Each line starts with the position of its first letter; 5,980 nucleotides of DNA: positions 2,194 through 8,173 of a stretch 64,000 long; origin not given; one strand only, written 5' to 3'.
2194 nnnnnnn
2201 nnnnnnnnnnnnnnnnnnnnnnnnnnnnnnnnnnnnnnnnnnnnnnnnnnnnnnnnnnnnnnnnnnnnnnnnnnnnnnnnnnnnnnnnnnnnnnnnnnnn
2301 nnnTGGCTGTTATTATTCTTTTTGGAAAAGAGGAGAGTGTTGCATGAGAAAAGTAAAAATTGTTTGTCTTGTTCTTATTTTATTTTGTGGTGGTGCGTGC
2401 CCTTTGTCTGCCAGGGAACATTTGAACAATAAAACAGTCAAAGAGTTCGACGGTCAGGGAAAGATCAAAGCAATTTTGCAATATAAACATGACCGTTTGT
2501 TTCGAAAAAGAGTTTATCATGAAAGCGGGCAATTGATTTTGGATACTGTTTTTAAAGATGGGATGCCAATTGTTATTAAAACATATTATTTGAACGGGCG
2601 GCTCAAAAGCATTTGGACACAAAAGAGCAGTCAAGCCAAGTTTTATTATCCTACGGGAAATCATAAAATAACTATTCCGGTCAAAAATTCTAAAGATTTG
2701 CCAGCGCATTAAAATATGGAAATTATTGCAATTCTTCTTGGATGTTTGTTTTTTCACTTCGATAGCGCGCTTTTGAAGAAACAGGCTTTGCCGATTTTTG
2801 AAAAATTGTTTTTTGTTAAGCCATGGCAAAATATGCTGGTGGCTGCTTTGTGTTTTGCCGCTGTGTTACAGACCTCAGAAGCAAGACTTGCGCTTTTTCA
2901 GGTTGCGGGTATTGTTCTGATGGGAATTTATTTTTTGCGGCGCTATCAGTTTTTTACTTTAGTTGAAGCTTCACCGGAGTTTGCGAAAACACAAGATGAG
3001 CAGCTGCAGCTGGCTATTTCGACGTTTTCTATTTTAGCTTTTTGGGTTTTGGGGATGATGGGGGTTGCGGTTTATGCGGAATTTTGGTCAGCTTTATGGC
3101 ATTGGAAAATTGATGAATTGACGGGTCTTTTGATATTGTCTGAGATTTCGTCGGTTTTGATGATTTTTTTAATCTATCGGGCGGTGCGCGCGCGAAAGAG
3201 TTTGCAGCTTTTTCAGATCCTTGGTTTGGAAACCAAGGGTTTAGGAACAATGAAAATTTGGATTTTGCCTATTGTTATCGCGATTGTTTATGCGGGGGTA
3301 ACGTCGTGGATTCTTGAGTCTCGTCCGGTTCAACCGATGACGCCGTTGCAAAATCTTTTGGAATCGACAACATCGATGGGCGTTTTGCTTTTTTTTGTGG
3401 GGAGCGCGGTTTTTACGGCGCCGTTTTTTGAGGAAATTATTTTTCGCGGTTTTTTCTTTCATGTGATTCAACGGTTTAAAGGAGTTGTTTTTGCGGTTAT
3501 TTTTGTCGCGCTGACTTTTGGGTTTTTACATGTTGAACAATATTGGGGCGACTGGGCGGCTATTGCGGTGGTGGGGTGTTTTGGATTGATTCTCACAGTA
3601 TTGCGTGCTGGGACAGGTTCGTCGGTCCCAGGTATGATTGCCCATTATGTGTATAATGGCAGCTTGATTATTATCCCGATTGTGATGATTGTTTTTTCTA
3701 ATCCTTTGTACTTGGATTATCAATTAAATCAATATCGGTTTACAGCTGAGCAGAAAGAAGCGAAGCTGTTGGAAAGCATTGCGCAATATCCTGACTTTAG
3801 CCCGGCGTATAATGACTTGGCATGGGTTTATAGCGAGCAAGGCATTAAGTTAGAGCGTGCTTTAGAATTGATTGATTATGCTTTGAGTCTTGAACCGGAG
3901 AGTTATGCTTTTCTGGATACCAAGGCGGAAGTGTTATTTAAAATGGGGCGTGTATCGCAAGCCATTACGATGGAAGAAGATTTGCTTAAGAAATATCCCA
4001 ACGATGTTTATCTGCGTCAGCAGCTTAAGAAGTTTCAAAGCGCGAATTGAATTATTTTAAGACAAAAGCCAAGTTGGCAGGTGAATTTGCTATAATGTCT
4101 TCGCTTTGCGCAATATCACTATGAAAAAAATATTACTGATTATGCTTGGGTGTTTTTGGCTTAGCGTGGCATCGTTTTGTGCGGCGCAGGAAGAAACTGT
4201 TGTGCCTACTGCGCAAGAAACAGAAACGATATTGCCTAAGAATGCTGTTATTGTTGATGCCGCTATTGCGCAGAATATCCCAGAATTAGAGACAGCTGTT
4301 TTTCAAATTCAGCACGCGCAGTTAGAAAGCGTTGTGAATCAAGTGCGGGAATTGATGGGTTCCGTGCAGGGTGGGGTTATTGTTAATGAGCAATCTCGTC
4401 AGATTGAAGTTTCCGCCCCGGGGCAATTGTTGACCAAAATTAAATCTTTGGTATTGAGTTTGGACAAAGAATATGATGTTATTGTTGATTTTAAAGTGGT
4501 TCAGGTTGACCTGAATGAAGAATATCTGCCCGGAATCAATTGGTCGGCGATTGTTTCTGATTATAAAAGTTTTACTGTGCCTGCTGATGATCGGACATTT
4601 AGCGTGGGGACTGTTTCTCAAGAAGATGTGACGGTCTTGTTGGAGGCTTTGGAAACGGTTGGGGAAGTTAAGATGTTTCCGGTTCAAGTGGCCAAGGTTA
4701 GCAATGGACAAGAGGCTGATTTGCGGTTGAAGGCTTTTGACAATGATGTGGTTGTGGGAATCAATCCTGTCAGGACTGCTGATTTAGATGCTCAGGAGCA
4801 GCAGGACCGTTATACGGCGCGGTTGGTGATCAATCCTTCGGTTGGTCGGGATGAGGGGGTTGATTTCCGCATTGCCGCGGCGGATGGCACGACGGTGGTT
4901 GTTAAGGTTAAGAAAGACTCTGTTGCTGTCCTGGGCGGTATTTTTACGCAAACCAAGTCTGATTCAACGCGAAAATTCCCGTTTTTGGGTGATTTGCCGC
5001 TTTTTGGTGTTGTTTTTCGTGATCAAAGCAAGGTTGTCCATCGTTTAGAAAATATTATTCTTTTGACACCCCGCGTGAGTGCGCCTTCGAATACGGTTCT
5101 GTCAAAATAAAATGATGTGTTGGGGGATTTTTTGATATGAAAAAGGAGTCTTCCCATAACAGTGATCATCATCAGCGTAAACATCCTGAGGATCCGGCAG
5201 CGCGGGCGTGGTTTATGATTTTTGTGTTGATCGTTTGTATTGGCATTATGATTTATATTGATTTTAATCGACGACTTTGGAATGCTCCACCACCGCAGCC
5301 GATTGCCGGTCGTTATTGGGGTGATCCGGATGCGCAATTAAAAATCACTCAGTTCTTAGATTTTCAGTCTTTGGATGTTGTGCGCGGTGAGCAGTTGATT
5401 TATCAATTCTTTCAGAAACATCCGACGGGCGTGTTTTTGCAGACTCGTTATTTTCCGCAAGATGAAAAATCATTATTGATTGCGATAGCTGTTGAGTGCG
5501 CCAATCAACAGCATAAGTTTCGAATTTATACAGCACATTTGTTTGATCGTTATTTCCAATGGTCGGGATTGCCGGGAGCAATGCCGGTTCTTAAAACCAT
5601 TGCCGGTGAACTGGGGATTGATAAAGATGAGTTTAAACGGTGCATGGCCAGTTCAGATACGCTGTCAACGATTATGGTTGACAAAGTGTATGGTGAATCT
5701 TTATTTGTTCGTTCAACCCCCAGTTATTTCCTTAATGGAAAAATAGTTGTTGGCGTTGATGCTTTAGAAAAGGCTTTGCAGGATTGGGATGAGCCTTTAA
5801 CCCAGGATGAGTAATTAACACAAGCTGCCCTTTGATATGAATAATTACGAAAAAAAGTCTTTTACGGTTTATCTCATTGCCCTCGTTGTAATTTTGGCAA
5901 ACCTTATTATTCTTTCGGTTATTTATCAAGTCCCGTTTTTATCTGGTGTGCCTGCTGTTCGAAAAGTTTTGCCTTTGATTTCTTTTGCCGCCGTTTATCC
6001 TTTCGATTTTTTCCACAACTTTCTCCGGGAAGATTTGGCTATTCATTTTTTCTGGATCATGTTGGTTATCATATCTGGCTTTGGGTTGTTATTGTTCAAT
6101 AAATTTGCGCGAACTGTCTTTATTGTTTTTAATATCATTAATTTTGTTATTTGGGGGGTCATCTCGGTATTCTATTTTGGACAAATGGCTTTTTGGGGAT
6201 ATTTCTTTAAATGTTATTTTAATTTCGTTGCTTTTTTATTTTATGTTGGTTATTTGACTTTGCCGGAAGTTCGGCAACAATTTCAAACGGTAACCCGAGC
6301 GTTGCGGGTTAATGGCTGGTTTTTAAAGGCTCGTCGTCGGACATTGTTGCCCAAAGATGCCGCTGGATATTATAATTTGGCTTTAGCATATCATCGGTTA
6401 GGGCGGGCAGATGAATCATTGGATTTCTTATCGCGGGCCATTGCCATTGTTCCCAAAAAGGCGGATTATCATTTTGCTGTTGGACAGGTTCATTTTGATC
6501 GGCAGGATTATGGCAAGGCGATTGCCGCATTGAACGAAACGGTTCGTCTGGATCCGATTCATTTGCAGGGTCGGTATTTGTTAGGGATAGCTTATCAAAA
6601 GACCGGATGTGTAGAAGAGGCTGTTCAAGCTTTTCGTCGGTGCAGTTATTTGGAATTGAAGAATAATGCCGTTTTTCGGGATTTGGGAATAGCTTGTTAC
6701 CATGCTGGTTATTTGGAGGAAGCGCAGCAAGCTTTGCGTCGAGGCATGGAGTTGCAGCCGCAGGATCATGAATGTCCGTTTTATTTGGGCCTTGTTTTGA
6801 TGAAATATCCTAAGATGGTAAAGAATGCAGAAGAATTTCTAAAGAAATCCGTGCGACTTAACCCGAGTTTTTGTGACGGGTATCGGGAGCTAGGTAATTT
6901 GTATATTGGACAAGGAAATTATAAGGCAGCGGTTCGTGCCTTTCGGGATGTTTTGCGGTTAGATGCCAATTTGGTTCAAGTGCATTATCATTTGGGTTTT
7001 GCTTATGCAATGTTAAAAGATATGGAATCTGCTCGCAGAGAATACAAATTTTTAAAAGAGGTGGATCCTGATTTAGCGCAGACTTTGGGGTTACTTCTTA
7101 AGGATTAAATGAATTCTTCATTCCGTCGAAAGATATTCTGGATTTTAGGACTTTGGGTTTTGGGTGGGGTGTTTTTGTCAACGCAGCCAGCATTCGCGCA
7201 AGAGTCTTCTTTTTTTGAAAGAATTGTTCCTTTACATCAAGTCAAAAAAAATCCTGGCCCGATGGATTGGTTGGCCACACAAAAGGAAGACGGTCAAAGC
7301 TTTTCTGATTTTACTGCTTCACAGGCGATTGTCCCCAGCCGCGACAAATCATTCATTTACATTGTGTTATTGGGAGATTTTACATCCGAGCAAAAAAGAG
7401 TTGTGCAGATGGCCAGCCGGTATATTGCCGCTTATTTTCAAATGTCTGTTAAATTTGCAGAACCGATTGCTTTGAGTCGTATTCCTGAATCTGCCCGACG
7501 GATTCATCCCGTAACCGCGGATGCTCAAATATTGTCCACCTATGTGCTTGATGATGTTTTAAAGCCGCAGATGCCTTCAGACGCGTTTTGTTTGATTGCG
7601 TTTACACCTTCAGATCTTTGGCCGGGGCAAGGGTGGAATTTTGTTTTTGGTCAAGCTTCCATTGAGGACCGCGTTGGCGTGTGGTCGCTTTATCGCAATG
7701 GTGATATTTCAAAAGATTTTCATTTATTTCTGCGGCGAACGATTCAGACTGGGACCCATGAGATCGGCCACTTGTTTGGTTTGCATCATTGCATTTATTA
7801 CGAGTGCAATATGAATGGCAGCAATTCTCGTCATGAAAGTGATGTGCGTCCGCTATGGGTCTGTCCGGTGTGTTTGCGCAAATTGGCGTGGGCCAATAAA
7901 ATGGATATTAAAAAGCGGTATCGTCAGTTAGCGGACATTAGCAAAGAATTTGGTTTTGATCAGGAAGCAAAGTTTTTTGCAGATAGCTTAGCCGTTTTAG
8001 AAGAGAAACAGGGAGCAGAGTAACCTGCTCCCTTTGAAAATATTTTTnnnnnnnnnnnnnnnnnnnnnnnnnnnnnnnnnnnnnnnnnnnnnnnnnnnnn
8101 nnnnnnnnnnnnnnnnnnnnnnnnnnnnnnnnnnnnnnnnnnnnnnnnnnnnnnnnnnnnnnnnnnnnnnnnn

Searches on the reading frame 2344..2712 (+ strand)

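Call 52: search_protein_families(library=pfam, proteins=[window:2344-2712:+], max_evalue=0.001)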
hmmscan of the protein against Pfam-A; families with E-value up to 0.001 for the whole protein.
window:2344-2712:+ (122 aa): 1 family
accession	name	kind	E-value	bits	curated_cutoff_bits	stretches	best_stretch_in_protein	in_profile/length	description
PF07661.19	MORN_2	-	2.2e-10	40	29.6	0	98-115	5-22/22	MORN repeat variant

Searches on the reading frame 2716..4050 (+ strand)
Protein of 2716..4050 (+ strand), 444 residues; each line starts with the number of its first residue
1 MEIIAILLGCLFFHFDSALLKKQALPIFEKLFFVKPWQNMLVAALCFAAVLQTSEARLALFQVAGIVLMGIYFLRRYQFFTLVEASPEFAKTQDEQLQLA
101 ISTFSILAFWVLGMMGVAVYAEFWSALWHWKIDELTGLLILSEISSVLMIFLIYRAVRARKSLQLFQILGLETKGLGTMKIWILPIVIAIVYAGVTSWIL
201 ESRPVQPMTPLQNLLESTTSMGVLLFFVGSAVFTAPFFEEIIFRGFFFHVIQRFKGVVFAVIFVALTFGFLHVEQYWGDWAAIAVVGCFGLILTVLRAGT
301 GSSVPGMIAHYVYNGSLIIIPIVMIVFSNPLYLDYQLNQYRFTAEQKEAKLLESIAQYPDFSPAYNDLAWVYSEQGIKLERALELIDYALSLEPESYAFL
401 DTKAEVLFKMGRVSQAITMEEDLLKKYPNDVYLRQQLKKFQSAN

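Call 52: search_protein_families(library=pfam, proteins=[window:2716-4050:+], max_evalue=0.001)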
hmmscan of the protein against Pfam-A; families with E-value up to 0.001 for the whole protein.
window:2716-4050:+ (444 aa): 3 families
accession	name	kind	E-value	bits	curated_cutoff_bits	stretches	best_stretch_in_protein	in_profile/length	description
PF02517.21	Rce1-like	-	1.2e-16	61.2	22.4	1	224-315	4-92/93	Type II CAAX prenyl endopeptidase Rce1-like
PF13431.12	TPR_17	-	5.7e-09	36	24.4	1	352-383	3-33/34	Tetratricopeptide repeat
PF14559.12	TPR_19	-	3.5e-07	30.9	25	1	379-432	7-60/68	Tetratricopeptide repeat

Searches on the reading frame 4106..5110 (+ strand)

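Call 52: search_protein_families(library=pfam, proteins=[window:4106-5110:+], max_evalue=0.001)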
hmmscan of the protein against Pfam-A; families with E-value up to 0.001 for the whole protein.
window:4106-5110:+ (334 aa): 2 families
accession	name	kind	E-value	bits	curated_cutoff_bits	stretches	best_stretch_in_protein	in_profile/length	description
PF00263.26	Secretin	-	9.8e-14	51.7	27.5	1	262-324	105-167/169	Bacterial type II and III secretion system protein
PF03958.22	Secretin_N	-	7.8e-07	29.7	28.2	1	63-122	1-66/69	Bacterial type II/III secretion system short domain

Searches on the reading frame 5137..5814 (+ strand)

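Call 52: search_protein_families(library=pfam, proteins=[window:5137-5814:+], max_evalue=0.001)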
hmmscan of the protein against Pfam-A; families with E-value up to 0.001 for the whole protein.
window:5137-5814:+ (225 aa): 2 families
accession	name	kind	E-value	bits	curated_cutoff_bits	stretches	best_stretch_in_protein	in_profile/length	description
PF01323.26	DSBA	-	1.2e-08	35.4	25.6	1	111-212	84-185/191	DSBA-like thioredoxin domain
PF13462.12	Thioredoxin_4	-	2.8e-08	34.6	23.2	1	58-215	5-164/165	Thioredoxin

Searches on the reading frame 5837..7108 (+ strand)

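Call 52: search_protein_families(library=pfam, proteins=[window:5837-7108:+], max_evalue=0.001)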
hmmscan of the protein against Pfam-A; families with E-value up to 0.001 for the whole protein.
window:5837-7108:+ (423 aa): 22 families
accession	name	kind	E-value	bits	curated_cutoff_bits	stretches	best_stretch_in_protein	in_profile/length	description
PF07719.23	TPR_2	-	3e-32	108.5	27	3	175-207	1-33/34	Tetratricopeptide repeat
PF00515.34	TPR_1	-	5.4e-26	89.7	27.8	2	175-207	1-33/34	Tetratricopeptide repeat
PF13181.12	TPR_8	-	2.5e-25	86.9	25.7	0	177-204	3-30/34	Tetratricopeptide repeat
PF13414.12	TPR_11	-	1e-24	86.4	26.8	2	353-393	1-41/42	TPR repeat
PF13432.12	TPR_16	-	9.2e-22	77.6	32.7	3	216-268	4-56/65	Tetratricopeptide repeat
PF13431.12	TPR_17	-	1.3e-19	69.2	24.4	0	335-366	2-33/34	Tetratricopeptide repeat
PF13371.12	TPR_9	-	8e-17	61.5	35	1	217-269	3-55/73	Tetratricopeptide repeat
PF14559.12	TPR_19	-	1.2e-16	61.2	25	1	357-412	2-57/68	Tetratricopeptide repeat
PF13424.12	TPR_12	-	4.4e-16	59.3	30.1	1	175-238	3-74/77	Tetratricopeptide repeat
PF13428.12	TPR_14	-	1.6e-15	56.5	23.5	0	348-386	3-41/44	Tetratricopeptide repeat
PF12895.13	ANAPC3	-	6.9e-13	49.1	27.2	1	200-269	14-82/82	Anaphase-promoting complex, cyclosome, subunit 3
PF23914.1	TPR_CcmH_CycH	-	4e-12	46.7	42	1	288-375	61-150/158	Cytochrome c-type biogenesis protein H TPR domain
PF13174.12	TPR_6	-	2e-10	41.1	26.3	0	178-206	3-31/33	Tetratricopeptide repeat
PF13176.12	TPR_7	-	7.7e-09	35.4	27.9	0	351-376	4-29/36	Tetratricopeptide repeat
PF07721.20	TPR_4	-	4.5e-08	33.4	27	0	176-198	2-24/26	Tetratricopeptide repeat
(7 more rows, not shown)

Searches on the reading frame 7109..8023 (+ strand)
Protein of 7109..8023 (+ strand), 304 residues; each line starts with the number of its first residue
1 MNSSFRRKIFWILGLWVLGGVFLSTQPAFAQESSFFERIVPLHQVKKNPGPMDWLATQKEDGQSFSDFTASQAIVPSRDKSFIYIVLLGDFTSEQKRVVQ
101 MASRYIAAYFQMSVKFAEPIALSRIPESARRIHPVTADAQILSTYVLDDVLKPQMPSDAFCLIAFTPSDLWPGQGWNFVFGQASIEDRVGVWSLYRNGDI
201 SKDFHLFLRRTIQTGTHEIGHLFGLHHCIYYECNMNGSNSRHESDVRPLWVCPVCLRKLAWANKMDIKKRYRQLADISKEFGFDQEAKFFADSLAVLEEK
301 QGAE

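Call 52: search_protein_families(library=pfam, proteins=[window:7109-8023:+], max_evalue=0.001)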
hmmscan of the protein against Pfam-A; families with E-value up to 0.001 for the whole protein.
window:7109-8023:+ (304 aa): 1 family
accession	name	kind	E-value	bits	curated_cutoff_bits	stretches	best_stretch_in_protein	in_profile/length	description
PF07998.17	Peptidase_M54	-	1.7e-15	57.9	24.4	1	174-259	108-192/194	Peptidase family M54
